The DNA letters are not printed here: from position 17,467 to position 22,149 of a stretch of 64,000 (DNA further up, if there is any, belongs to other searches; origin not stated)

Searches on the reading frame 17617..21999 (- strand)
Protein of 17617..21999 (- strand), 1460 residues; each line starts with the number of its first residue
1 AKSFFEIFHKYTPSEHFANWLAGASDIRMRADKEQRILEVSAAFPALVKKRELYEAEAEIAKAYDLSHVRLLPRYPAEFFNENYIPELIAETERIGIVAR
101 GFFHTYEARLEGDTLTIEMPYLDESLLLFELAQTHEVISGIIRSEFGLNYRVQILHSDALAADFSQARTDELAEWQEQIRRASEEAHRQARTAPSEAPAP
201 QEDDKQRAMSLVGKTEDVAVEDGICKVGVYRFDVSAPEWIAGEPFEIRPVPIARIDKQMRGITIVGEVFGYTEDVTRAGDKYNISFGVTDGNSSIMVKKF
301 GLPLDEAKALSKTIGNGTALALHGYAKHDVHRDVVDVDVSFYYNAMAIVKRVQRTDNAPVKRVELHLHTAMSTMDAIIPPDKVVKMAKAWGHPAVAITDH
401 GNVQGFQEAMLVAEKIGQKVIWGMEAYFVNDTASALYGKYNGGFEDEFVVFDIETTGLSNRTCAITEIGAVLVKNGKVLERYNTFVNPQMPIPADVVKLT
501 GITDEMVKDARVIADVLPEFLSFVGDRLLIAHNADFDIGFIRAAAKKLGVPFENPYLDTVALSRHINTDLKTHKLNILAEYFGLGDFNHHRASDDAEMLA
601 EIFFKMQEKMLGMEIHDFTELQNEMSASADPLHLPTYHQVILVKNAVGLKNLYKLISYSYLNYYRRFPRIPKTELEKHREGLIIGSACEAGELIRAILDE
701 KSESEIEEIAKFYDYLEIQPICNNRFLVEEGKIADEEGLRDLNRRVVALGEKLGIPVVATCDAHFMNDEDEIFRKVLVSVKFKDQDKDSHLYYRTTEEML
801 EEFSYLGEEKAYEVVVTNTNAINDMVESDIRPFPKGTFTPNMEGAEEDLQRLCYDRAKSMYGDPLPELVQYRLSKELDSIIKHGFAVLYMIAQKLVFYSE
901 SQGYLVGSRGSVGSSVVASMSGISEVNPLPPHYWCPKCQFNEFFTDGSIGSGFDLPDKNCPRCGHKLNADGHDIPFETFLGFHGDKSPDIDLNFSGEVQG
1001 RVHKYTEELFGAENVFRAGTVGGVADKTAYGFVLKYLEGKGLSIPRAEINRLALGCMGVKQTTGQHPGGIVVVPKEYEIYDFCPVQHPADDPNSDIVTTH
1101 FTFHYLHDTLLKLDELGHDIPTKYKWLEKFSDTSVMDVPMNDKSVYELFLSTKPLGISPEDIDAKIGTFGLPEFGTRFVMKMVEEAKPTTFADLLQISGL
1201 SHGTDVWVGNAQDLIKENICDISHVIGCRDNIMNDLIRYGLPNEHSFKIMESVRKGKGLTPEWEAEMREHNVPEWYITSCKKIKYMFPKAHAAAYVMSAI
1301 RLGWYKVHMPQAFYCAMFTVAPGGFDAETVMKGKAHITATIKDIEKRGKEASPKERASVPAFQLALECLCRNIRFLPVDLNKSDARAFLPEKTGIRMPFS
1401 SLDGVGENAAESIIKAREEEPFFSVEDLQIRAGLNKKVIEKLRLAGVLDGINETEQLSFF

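Call 75: search_protein_families(library=pfam, proteins=[window:17617-21999:-], max_evalue=0.00001)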
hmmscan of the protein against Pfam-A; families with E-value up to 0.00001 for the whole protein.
window:17617-21999:- (1460 aa): 6 families
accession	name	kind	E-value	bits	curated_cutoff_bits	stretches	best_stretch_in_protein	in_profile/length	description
PF07733.18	DNA_pol3_alpha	-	2.3e-55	188.5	23.9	2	848-1037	2-151/260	Bacterial DNA polymerase III alpha NTPase domain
PF00929.31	RNase_T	-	1.7e-38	133.1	24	1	449-603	1-164/164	Exonuclease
PF02811.25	PHP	-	2.2e-32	113.1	26.4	2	364-433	1-70/164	PHP domain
PF17657.6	DNA_pol3_finger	-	4.6e-19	68.8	22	1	1132-1258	19-148/166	Bacterial DNA polymerase III alpha subunit finger domain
PF14579.12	HHH_6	-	4.3e-18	65.8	25.6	1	1373-1454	2-86/90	Helix-hairpin-helix motif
PF16473.11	Rv2179c-like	-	8.1e-07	29.3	27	1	449-603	3-173/177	3'-5' exoribonuclease Rv2179c-like domain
